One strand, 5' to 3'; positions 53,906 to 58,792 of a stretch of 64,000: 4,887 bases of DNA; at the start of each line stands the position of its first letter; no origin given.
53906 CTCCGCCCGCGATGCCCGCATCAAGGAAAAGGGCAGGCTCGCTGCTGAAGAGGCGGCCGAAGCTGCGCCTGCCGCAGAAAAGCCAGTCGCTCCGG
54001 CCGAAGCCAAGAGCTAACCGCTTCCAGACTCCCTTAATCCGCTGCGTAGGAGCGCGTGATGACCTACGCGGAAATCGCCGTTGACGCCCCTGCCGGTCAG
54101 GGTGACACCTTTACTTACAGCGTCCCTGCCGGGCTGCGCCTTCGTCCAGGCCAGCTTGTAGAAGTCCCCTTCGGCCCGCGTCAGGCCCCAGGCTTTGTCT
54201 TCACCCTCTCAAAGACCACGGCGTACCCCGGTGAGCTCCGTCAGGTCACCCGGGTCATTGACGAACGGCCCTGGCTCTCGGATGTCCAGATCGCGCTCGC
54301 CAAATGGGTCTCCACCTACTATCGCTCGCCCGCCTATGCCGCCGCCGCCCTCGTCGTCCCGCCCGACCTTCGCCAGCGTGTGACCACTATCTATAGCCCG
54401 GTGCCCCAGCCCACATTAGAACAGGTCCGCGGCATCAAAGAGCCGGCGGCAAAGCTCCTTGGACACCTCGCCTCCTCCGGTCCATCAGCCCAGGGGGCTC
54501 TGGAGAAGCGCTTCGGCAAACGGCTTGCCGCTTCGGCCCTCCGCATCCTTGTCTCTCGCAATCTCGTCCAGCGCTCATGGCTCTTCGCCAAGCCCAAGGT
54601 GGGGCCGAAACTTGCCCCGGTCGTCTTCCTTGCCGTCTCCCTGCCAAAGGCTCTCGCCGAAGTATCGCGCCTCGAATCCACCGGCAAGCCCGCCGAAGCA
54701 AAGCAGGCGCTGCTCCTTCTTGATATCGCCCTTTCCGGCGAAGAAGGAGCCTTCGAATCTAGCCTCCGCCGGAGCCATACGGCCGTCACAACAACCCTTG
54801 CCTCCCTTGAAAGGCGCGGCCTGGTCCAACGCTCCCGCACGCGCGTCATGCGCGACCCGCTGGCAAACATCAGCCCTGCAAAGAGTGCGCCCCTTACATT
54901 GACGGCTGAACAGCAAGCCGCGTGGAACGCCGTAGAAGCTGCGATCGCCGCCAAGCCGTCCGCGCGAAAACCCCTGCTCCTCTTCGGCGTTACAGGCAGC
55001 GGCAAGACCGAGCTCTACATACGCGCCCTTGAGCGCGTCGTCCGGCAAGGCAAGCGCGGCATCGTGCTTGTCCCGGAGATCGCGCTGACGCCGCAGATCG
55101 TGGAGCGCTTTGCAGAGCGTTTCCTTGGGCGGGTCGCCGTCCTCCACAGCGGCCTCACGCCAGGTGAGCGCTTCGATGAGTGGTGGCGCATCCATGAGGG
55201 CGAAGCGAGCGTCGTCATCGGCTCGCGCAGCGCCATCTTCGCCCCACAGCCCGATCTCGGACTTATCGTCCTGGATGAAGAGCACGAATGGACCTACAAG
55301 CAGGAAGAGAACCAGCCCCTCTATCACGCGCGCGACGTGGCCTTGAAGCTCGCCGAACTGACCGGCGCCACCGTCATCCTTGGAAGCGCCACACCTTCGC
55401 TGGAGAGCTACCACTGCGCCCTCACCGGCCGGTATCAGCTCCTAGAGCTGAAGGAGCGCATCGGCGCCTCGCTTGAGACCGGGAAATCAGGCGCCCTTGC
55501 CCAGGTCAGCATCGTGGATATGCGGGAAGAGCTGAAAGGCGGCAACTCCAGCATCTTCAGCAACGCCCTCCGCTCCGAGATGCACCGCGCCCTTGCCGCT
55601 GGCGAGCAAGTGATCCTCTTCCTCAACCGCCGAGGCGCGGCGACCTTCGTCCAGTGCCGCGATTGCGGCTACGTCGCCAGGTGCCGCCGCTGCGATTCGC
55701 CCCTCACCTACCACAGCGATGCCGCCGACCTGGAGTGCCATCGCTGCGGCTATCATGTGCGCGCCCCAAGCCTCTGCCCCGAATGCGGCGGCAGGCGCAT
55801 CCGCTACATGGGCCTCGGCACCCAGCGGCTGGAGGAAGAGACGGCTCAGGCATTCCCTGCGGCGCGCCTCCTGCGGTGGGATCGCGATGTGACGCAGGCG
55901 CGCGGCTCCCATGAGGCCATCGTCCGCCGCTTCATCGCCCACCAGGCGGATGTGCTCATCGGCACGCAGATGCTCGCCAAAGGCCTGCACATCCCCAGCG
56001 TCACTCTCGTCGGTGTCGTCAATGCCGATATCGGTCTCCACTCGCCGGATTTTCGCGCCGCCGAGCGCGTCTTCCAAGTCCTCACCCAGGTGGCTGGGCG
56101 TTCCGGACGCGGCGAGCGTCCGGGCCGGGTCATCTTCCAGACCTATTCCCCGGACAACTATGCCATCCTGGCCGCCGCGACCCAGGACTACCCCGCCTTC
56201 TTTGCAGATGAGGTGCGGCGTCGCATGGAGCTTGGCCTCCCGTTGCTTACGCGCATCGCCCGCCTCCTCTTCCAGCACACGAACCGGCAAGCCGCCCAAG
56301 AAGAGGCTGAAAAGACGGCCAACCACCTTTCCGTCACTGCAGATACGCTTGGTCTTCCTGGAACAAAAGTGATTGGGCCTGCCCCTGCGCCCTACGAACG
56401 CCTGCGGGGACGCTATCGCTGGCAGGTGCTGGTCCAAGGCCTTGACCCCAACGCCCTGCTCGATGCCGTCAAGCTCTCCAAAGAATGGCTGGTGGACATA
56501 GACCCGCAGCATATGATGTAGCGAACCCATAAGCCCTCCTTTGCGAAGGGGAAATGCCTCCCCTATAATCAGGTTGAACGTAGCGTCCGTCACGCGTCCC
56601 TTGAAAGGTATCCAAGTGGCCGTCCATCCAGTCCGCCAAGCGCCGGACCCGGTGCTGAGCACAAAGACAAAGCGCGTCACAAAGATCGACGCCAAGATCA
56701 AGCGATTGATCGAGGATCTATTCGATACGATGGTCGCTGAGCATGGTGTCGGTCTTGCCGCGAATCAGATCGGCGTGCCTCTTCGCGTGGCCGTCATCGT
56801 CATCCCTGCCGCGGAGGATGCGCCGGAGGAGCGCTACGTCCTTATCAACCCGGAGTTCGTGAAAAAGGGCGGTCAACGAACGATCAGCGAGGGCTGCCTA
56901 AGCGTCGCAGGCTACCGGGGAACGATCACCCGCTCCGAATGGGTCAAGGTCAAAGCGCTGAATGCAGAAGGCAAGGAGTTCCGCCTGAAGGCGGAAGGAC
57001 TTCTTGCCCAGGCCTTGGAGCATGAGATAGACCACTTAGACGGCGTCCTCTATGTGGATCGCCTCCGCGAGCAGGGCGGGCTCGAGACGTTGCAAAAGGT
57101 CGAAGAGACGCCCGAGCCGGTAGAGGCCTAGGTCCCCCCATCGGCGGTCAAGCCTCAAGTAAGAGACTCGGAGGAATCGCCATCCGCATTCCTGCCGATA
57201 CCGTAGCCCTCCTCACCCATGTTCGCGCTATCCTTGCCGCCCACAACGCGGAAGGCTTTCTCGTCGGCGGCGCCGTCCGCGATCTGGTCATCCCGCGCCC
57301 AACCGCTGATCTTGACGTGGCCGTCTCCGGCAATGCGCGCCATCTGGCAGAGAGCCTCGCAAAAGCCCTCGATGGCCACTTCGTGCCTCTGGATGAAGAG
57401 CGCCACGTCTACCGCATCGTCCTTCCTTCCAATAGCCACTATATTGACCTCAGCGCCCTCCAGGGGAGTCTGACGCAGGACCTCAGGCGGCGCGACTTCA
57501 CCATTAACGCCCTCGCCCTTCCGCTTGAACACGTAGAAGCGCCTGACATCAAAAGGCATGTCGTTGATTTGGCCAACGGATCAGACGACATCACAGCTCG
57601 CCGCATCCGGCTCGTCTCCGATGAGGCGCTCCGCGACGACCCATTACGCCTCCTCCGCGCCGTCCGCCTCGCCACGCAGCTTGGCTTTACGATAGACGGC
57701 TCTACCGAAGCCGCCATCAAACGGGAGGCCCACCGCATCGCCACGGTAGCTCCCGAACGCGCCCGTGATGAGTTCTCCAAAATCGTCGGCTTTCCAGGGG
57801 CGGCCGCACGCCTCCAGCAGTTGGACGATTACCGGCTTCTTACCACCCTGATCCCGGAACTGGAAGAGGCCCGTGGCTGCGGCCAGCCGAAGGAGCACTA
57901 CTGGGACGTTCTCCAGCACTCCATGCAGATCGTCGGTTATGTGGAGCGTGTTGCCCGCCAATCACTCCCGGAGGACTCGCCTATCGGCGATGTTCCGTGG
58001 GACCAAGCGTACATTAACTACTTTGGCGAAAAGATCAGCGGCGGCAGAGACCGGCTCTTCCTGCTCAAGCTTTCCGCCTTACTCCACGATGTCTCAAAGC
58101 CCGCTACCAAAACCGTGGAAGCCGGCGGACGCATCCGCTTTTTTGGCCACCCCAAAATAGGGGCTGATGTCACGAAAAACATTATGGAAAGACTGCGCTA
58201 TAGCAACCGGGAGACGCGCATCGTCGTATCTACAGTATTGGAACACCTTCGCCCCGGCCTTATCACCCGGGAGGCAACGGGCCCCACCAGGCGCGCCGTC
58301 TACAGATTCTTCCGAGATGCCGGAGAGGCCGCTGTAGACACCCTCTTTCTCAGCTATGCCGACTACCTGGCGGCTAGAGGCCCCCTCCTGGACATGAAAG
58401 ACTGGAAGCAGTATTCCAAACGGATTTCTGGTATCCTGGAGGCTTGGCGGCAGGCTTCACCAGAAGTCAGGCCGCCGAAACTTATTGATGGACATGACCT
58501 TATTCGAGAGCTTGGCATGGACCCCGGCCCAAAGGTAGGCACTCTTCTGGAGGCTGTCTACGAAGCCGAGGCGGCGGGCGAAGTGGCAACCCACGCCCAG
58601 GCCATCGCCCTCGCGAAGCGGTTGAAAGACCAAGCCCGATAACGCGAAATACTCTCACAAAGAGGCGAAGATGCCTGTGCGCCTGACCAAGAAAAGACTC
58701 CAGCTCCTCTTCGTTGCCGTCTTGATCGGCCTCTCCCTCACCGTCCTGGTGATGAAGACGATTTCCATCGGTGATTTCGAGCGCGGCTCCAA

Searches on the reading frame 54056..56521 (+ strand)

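Call 41: search_protein_families(library=pfam, proteins=[window:54056-56521:+], max_evalue=0.00001)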
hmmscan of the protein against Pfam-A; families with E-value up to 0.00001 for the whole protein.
window:54056-56521:+ (821 aa): 6 families
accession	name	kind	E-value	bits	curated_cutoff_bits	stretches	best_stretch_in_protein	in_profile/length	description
PF17764.6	PriA_3primeBD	-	9.2e-22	77.2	22.7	1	6-102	1-96/96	3'DNA-binding domain (3'BD)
PF00270.35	DEAD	-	2.6e-15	57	26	1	292-450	10-162/167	DEAD/DEAH box helicase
PF18074.6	PriA_C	-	1.8e-13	51.6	26.9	1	732-817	3-95/95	Primosomal protein N C-terminal domain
PF04851.21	ResIII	-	4.4e-13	49.9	22.5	1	281-448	3-163/164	Type III restriction enzyme, res subunit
PF00271.37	Helicase_C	-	1.8e-07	31.8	23.5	0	619-685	54-108/110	Helicase conserved C-terminal domain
PF18319.7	Zn_ribbon_PriA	-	7.9e-07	29.4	26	1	543-567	1-25/27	PriA DNA helicase Cys-rich region (CRR) domain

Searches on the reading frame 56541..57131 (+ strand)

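Call 41: search_protein_families(library=pfam, proteins=[window:56541-57131:+], max_evalue=0.00001)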
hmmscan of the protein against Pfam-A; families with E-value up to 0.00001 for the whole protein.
window:56541-57131:+ (196 aa): 1 family
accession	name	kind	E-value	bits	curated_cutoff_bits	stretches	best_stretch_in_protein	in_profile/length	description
PF01327.26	Pep_deformylase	-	8.5e-49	165.6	22.8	1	29-178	2-153/156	Polypeptide deformylase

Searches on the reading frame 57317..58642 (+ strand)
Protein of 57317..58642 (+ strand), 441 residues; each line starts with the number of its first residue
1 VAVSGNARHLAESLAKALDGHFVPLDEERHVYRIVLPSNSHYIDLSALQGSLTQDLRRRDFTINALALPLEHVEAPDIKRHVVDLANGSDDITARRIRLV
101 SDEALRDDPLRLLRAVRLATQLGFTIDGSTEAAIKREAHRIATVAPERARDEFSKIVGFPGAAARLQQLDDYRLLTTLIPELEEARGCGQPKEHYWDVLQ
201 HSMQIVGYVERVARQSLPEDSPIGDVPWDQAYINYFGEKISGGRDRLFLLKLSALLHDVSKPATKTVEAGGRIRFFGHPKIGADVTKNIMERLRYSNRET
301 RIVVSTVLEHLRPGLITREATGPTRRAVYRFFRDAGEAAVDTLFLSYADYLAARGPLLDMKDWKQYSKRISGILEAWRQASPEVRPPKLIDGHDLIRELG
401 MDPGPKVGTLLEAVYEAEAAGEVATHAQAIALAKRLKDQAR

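Call 41: search_protein_families(library=pfam, proteins=[window:57317-58642:+], max_evalue=0.00001)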
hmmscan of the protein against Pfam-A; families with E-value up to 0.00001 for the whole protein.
window:57317-58642:+ (441 aa): 3 families
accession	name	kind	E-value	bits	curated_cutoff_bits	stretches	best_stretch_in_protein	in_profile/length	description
PF12627.12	PolyA_pol_RNAbd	-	9.9e-15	54.5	22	1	123-184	1-62/64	Probable RNA and SrmB- binding site of polymerase A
PF01966.28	HD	-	6.2e-08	33.4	22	1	239-353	18-115/116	HD domain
PF01743.26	PolyA_pol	-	7.4e-08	33.2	23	1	48-98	83-126/126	Poly A polymerase head domain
